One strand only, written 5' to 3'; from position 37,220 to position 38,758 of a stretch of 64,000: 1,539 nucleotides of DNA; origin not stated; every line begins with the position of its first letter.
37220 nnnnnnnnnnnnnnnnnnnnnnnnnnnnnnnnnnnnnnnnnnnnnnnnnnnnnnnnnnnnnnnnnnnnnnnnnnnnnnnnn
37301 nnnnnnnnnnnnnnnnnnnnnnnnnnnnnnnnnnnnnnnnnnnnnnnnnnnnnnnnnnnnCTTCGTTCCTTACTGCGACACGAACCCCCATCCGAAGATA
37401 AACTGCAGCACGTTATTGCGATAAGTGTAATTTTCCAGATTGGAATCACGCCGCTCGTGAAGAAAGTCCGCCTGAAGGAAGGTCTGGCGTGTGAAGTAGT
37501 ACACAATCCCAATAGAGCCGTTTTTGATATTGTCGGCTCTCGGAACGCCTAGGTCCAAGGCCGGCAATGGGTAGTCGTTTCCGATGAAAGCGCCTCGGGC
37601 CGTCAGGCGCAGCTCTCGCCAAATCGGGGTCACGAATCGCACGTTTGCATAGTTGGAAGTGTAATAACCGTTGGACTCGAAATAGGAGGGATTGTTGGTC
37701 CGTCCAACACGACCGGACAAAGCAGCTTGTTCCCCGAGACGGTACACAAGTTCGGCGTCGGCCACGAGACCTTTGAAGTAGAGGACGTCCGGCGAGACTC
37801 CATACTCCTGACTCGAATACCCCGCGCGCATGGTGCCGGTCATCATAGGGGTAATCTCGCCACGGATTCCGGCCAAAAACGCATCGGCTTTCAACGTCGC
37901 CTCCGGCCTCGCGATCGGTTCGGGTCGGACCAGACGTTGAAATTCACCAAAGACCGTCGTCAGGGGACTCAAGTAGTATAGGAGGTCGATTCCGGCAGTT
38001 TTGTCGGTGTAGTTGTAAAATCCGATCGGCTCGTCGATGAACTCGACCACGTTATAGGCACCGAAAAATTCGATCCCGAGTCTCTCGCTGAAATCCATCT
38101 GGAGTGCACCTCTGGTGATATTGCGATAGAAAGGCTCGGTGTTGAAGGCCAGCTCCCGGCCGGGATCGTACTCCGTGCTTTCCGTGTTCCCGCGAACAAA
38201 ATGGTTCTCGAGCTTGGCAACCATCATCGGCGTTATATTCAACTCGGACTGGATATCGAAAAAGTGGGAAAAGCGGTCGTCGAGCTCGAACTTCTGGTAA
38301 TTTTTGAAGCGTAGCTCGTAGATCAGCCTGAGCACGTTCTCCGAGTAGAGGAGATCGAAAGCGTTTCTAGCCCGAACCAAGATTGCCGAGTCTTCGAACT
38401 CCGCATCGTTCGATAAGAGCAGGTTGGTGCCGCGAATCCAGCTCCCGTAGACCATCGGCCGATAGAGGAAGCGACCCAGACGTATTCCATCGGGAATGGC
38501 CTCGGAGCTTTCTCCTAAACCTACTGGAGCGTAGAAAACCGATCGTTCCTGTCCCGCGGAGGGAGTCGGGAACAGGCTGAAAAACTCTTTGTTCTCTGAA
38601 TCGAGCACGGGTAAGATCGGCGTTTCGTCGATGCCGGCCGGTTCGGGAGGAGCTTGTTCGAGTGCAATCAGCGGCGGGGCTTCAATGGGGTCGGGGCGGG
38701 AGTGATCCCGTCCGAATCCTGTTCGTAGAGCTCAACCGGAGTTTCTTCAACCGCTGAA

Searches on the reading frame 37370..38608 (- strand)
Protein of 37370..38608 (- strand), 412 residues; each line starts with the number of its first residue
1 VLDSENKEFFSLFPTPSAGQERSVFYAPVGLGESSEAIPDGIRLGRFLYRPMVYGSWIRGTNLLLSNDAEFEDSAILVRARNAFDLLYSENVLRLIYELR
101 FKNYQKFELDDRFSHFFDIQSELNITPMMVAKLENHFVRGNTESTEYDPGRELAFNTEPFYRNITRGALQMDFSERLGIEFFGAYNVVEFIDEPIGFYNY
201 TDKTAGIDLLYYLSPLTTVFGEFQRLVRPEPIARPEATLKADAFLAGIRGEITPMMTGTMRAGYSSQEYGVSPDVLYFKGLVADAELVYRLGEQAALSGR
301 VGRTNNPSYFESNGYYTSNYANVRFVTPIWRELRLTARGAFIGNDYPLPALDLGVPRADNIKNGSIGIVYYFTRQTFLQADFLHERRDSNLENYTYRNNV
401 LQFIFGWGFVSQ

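Call 37: search_protein_families(library=pfam, proteins=[window:37370-38608:-], max_evalue=0.0001)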
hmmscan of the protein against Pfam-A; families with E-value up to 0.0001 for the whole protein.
window:37370-38608:- (412 aa): 1 family
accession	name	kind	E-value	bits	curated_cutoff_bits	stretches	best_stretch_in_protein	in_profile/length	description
PF10082.15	BBP2_2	-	4.6e-15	55.8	23.7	1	39-402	5-371/378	Putative beta-barrel porin 2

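Call 58: search_protein_families(library=ncbifam, proteins=[window:37370-38608:-], max_evalue=0.001)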
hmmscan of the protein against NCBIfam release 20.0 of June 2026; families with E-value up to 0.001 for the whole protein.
window:37370-38608:- (412 aa): 1 family
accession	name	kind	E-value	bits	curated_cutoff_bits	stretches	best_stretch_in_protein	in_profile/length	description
TIGR03014.2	EpsL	equivalog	2.2e-08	33.5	275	1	260-403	236-379/385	XrtB/PEP-CTERM-associated polysaccharide biosynthesis outer membrane protein EpsL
